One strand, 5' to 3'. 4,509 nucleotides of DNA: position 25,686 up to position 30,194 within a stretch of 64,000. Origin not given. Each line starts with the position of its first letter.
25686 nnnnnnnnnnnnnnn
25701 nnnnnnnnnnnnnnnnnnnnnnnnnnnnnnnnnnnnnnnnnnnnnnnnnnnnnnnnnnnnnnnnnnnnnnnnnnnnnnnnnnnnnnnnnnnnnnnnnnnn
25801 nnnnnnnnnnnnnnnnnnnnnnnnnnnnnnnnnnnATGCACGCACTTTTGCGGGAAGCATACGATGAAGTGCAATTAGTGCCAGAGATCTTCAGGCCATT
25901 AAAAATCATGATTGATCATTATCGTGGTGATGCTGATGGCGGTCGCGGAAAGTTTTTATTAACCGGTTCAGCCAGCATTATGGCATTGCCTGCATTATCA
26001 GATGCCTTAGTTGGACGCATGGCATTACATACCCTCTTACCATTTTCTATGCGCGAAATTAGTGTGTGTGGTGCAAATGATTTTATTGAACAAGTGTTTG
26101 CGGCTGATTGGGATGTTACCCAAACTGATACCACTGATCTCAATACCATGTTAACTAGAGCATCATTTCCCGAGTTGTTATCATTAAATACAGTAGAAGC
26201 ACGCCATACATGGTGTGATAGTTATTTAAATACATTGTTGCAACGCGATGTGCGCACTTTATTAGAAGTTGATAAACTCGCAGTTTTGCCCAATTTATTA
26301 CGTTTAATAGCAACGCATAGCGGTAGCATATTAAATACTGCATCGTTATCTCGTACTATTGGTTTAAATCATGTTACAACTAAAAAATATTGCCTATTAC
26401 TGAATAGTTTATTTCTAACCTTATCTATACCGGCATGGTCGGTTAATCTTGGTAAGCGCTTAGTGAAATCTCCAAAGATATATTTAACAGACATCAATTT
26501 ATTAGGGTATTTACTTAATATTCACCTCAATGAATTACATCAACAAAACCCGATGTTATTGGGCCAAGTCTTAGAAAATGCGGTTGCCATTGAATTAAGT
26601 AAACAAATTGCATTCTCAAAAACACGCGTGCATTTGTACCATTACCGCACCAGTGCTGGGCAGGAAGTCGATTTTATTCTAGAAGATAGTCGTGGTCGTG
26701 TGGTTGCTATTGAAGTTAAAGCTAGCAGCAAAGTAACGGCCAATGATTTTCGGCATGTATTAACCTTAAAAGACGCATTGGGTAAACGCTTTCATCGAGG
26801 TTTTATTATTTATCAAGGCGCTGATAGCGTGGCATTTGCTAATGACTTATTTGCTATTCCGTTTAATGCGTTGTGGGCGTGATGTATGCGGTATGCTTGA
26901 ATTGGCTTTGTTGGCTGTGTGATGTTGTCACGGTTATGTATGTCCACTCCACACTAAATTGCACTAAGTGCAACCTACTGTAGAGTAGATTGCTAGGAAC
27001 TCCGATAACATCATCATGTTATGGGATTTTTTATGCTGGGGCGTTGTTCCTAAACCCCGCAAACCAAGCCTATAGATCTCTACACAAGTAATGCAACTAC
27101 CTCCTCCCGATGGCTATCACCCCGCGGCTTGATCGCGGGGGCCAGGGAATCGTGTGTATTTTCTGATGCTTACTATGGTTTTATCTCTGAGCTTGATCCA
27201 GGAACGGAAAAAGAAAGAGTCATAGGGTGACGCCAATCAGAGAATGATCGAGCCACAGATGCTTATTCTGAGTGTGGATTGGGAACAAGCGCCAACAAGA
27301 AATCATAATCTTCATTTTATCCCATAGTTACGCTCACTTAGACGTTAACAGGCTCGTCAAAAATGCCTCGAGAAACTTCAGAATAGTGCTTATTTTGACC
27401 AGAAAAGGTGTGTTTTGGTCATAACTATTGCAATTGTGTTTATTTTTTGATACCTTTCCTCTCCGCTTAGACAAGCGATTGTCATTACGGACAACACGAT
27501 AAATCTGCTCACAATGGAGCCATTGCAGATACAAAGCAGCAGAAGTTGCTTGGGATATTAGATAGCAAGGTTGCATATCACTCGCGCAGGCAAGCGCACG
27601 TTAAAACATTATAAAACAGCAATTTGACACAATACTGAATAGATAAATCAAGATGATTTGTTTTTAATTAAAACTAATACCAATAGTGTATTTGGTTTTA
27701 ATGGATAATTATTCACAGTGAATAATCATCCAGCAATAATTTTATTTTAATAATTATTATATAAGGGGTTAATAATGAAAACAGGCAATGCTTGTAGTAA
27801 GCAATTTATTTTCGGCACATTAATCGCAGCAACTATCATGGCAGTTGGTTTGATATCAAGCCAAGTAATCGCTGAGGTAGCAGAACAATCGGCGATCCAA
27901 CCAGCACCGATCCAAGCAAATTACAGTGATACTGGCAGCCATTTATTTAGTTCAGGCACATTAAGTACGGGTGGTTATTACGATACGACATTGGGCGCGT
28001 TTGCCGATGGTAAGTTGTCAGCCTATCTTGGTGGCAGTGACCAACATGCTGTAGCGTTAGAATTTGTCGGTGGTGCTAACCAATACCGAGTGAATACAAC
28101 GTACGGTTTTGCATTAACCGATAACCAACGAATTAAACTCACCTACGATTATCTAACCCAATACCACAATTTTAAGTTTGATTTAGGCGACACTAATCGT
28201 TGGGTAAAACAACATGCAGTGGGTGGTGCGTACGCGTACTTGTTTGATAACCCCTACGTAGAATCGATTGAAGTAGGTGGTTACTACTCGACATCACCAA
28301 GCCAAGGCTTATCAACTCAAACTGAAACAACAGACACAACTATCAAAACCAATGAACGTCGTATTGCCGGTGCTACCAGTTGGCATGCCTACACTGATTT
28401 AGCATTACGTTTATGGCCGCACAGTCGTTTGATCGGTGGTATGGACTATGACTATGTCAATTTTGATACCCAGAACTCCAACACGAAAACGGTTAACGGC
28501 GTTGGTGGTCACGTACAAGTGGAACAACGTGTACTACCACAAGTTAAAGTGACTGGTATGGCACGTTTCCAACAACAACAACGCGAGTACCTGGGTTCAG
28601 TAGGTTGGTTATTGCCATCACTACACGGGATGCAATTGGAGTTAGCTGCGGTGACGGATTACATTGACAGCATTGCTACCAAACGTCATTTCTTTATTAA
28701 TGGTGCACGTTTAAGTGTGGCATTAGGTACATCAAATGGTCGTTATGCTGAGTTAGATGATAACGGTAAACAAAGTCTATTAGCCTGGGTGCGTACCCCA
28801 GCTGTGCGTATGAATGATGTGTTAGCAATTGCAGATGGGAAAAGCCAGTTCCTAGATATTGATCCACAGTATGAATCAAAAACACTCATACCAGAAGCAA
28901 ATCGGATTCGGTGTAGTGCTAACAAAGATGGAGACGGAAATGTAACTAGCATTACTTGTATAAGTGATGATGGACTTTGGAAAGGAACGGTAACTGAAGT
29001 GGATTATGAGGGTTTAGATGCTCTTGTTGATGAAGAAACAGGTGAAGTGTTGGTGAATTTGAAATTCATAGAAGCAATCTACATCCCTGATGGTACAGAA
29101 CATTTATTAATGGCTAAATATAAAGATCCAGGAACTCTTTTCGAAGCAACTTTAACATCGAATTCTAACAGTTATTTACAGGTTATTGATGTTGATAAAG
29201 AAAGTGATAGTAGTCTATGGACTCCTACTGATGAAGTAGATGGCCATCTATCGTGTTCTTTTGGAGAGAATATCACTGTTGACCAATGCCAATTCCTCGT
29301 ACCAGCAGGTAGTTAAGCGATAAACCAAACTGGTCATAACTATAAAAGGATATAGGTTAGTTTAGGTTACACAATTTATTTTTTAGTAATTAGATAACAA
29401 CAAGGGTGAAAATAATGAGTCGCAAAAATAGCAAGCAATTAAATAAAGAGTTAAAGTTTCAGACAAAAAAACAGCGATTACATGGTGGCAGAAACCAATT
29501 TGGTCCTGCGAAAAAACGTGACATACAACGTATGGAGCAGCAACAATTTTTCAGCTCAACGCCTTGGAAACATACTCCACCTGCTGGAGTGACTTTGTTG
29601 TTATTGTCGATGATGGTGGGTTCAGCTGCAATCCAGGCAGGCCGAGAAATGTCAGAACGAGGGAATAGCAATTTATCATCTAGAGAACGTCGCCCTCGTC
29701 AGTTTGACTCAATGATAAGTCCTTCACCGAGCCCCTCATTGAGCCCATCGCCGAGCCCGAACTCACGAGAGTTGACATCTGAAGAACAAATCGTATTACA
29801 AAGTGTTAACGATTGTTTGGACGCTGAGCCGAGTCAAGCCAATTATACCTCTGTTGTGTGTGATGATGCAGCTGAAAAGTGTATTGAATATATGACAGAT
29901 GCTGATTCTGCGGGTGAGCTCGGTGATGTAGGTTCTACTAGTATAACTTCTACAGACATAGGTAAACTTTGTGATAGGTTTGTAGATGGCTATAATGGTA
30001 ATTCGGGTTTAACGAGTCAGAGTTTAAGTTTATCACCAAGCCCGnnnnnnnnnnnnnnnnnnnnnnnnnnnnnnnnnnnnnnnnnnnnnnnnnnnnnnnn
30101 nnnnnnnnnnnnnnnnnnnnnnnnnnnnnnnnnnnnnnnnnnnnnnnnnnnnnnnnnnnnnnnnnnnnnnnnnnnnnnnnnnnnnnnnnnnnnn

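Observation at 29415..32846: Large two-TM protein with two (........)n linker arrays, a candidate novel surface or host-interaction protein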

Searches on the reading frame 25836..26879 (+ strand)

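Call 4: search_protein_families(library=pfam, max_evalue=1, proteins=[window:25836-26879:+])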
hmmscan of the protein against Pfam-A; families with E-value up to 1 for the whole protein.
window:25836-26879:+ (348 aa): 3 families
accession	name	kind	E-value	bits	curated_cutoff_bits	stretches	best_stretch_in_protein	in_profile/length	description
PF13635.12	DUF4143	-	4.7e-42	143.9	28.1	1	136-297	1-160/160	Domain of unknown function (DUF4143)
PF13173.12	AAA_14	-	9.1e-10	39.1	27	1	10-75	69-128/129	AAA domain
PF18556.6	TetR_C_35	-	0.43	11.3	26.7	0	150-170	31-51/105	Bacterial Tetracyclin repressor, C-terminal domain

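Call 94: search_protein_families(library=padloc, max_evalue=0.01, proteins=[window:25836-26879:+])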
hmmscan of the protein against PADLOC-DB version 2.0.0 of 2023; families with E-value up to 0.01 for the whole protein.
window:25836-26879:+ (348 aa): 7 families
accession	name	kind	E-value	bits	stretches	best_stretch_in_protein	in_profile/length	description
PDLC04790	PDC-S01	-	4e-109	363.2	1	9-348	84-419/422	-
PDLC04789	PDC-S01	-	1.3e-40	137.6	1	10-301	80-345/375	-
PDLC04787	PDC-S01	-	5e-28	96.1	1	37-312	119-373/412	-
PDLC04791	PDC-S01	-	2.4e-22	77.2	1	9-303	86-358/395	-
PDLC04786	PDC-S01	-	5.4e-14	49.8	1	211-311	304-401/439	-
PDLC04792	PDC-S01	-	7.6e-13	45.8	1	214-303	306-391/452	-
PDLC04788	PDC-S01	-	1.4e-09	35.4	1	58-303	133-389/448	-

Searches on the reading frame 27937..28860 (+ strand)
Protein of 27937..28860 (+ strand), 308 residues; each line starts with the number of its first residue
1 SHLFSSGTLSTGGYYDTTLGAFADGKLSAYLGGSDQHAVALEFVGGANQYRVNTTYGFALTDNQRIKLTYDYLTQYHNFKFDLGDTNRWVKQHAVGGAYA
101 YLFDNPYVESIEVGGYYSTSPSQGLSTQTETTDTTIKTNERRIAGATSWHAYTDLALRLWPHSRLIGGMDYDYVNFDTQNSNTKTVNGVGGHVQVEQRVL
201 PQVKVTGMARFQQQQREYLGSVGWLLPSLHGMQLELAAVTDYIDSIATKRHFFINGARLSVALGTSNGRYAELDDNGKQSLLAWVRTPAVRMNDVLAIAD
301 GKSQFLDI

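Call 54: find_homologous_proteins(query=A2, max_evalue=0.001)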
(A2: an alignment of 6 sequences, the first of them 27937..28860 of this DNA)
Query A2 (6 sequences) (308 aa, profile of the alignment): 33 proteins with E <= 0.001 among 6600 candidates.
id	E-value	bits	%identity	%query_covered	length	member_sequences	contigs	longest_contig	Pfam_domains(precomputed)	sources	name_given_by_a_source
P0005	1.1e-155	536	42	98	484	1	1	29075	-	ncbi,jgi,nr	ncbi:MAG: hypothetical protein K0R24_426 [Gammaproteobacteria bacterium]|jgi:hypothetical protein|nr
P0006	1.3e-140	486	100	100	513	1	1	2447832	-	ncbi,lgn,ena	-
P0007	3.6e-117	409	54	98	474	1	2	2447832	-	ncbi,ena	-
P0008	4.0e-117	409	52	98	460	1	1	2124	-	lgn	-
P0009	8.5e-116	405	52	96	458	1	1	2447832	-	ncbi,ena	-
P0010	6.6e-112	392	51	96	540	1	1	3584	-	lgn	-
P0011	8.8e-112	392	48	97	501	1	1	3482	-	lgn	-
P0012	6.4e-110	385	50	97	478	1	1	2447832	-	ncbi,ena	-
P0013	1.0e-108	382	50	96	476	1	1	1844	-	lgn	-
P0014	1.0e-108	381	50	95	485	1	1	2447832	-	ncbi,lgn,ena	-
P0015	4.7e-107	376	47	98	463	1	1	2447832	-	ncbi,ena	-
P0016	1.4e-105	371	46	97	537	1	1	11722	-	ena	-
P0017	3.8e-105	370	51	97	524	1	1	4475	-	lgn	-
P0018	2.6e-97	344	32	96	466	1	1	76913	-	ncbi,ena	-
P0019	1.2e-93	332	50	65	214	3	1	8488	-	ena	-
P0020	6.5e-80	287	38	93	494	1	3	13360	-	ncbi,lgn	-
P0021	9.3e-80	286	39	93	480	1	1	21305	-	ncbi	-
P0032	4.2e-39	153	30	87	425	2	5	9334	PF05345.19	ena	-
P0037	2.2e-30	124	25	88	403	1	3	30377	PF05345.19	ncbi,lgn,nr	ncbi:MAG TPA: Ig domain-containing protein [Chlamydiales bacterium]|nr:Ig domain-containing protein 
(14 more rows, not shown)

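Call 55: find_encoding_contigs(protein=P0006, flank=2000, max_places=3)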
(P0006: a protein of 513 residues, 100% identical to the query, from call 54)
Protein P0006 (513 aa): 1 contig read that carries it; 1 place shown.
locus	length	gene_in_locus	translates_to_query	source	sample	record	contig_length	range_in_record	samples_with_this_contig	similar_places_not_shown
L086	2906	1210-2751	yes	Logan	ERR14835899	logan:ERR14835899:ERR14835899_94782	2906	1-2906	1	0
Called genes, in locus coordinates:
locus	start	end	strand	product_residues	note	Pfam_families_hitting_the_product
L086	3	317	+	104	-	?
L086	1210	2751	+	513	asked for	-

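Call 56: find_encoding_contigs(protein=P0007, flank=8000, max_places=3)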
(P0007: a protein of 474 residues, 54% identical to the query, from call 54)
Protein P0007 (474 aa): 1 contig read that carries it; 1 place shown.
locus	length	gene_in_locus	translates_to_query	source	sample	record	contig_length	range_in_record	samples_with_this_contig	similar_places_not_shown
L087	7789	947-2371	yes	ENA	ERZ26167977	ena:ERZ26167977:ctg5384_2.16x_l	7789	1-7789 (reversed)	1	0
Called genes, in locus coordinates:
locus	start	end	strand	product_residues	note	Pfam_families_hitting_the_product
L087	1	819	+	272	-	PF27507:DjlA_TM, PF05099:TerB, PF00226:DnaJ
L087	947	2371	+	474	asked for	-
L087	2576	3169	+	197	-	-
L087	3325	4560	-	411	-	PF01266:DAO (faint), PF01494:FAD_binding_3, PF05834:Lycopene_cycl (faint), PF07992:Pyr_redox_2 (faint), PF13454:NAD_binding_9 (faint)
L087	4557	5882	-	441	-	PF05195:AMP_N, PF00557:Peptidase_M24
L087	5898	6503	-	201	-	PF03695:UPF0149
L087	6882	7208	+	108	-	-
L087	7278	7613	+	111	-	PF06005:ZapB (weak)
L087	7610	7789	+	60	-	?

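Call 57: find_encoding_contigs(protein=P0009, flank=8000, max_places=3)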
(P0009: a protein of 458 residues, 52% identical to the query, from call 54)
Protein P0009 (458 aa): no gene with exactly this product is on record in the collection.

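Call 60: find_encoding_contigs(protein=P0014, flank=8000, max_places=3)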
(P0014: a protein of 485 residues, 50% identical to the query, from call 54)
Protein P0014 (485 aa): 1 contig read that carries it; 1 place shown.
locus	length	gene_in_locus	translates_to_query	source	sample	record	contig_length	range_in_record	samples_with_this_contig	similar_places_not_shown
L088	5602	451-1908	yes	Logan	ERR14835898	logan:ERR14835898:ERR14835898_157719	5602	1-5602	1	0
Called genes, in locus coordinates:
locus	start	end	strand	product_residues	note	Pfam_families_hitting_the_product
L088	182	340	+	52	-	-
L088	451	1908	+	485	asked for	-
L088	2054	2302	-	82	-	-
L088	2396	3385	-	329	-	-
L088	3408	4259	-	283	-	-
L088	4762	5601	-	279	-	?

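Call 61: find_encoding_contigs(protein=P0012, flank=8000, max_places=3)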
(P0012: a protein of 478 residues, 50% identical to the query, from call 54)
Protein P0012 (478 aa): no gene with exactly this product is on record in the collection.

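Call 62: find_encoding_contigs(protein=P0016, flank=8000, max_places=2)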
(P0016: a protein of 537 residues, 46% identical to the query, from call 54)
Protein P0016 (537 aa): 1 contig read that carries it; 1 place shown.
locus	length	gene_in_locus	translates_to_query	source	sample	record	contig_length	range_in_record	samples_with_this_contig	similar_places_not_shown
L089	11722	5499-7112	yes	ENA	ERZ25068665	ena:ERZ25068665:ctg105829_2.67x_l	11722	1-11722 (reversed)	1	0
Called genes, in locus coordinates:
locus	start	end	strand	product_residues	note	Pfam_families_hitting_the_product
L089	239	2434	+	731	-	PF00580:UvrD-helicase, PF13245:AAA_19, PF13604:AAA_30 (faint), PF01443:Viral_helicase1 (faint), PF13361:UvrD_C, PF13538:UvrD_C_2, PF21196:PcrA_UvrD_tudor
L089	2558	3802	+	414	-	-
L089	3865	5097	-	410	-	PF13173:AAA_14, PF13635:DUF4143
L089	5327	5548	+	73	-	-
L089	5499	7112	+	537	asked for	-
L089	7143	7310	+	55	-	-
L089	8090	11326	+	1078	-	-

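Call 63: find_encoding_contigs(protein=P0021, flank=8000, max_places=2)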
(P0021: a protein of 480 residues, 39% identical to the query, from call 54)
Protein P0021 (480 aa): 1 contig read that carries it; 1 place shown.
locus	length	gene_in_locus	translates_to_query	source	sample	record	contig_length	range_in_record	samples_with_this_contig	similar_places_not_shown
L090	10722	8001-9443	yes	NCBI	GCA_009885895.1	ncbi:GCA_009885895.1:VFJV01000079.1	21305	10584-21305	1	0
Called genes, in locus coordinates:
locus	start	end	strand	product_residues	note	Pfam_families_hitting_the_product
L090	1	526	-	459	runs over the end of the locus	PF01425:Amidase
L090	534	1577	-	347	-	PF00817:IMS, PF21999:IMS_HHH_1, PF11799:IMS_C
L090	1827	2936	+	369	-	PF05496:RuvB_N (weak), PF13177:DNA_pol3_delta2, PF00004:AAA, PF22608:DNAX_ATPase_lid, PF12169:DNA_pol3_gamma3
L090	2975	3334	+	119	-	PF12170:DNA_pol3_tau_5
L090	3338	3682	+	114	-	PF02575:YbaB_DNA_bd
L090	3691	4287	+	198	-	PF21176:RecR_HhH, PF01751:Toprim, PF13662:Toprim_4, PF21175:RecR_C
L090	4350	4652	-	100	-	PF02954:HTH_8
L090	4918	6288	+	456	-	PF00919:UPF0004, PF04055:Radical_SAM, PF01938:TRAM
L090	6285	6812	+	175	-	PF02130:YbeY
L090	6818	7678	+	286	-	PF21917:NMB0537_N, PF00571:CBS, PF03471:CorC_HlyC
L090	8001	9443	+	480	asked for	-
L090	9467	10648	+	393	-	-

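Call 64: find_encoding_contigs(protein=P0020, flank=8000, max_places=2)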
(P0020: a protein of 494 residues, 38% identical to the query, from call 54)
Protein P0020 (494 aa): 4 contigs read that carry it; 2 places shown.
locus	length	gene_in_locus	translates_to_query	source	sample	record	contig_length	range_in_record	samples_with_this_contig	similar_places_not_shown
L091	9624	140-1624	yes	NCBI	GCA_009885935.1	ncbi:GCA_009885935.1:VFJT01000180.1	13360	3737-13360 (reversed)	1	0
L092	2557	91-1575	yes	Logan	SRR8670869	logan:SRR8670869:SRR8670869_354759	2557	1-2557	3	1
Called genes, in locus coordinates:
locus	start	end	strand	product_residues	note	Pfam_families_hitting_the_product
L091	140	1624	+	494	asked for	-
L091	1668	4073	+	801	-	-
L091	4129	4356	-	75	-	-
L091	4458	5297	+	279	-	PF00294:PfkB, PF08543:Phos_pyr_kin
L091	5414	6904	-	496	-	PF06097:DUF945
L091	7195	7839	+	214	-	PF03232:COQ7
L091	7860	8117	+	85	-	-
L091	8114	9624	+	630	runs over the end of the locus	PF02705:K_trans, PF22776:K_trans_C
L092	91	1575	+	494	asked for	-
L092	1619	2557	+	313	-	?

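Call 66: search_protein_families(library=pfam, max_evalue=1, proteins=[L091:1668-4070:+, L090:9467-10645:+, L089:8090-11323:+, L091:140-1621:+, L089:5499-7109:+])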
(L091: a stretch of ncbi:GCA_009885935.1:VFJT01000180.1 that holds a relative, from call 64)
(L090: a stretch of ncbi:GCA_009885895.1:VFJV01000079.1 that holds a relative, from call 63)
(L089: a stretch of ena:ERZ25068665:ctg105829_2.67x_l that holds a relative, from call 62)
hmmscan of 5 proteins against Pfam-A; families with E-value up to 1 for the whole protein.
L091:1668-4070:+ (801 aa): 1 family
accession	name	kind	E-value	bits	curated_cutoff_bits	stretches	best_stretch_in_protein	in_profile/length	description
PF07087.16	DUF1353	-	0.027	14.5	22.5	1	221-270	4-55/91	Protein of unknown function (DUF1353)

L090:9467-10645:+ (393 aa): 0 families

L089:8090-11323:+ (1078 aa): 5 families
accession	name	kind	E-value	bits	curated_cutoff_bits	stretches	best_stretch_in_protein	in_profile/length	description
PF22555.1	DAM-like-phage1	-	0.044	13.5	27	1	786-849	122-184/274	Phage DNA Adenine Methylase-like domain 1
PF05283.16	MGC-24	-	0.12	13.2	28.5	1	420-497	55-132/140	Multi-glycosylated core protein 24 (MGC-24), sialomucin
PF05501.16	DUF755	-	0.18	12.5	29.1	1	896-967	41-114/122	Domain of unknown function (DUF755)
PF02656.20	DUF202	-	0.32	11.9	23.4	1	466-496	34-64/68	Domain of unknown function (DUF202)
PF06009.19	Laminin_II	-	0.81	10.1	33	0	793-878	2-80/138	Laminin Domain II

L091:140-1621:+ (494 aa): 0 families

L089:5499-7109:+ (537 aa): 1 family
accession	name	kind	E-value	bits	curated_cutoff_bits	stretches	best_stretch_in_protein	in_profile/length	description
PF12582.13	DUF3757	-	0.0013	19.4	23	1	425-530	4-125/125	Protein of unknown function (DUF3757)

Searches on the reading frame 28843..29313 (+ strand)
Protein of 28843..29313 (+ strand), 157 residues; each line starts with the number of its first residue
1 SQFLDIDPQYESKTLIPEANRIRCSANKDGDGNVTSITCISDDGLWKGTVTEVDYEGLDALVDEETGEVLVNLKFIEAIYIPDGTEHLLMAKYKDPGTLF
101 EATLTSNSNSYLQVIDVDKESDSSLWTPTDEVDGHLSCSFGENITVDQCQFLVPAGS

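Call 72: search_protein_families(library=pfam, alignment_id=A3, max_evalue=0.1)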
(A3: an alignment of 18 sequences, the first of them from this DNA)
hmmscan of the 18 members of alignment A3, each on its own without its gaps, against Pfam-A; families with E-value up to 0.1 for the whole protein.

A. member 1, seq(157 aa): 0 families

B. families by the number of members that match (of 18 scanned): 6 families
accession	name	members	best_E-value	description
PF12582.13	DUF3757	2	5.6e-05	Protein of unknown function (DUF3757)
PF01403.25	Sema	1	0.0065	Sema domain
PF11880.13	DUF3400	1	0.01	Domain of unknown function (DUF3400)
PF15889.10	DUF4738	1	0.055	Domain of unknown function (DUF4738)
PF01139.22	RtcB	1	0.074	tRNA-splicing ligase RtcB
PF18006.6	SepRS_C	1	0.092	O-phosphoseryl-tRNA synthetase C-terminal domain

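Call 73: search_solved_structures(query=A3, max_evalue=10)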
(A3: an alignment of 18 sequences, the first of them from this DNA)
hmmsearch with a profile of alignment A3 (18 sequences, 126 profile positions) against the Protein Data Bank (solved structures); distinct sequences matched with E-value up to 10: 0.

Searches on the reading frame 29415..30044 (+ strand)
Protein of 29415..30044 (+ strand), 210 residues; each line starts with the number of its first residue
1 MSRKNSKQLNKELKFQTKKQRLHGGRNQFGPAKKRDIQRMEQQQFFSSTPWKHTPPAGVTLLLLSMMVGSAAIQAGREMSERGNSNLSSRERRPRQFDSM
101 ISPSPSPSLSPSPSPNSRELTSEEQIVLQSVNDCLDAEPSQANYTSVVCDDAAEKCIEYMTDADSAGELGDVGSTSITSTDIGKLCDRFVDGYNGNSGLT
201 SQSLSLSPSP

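Call 95: search_protein_families(library=phrogs, max_evalue=0.01, proteins=[window:29415-30044:+])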
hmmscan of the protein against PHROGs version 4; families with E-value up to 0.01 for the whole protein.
window:29415-30044:+ (210 aa): 0 families
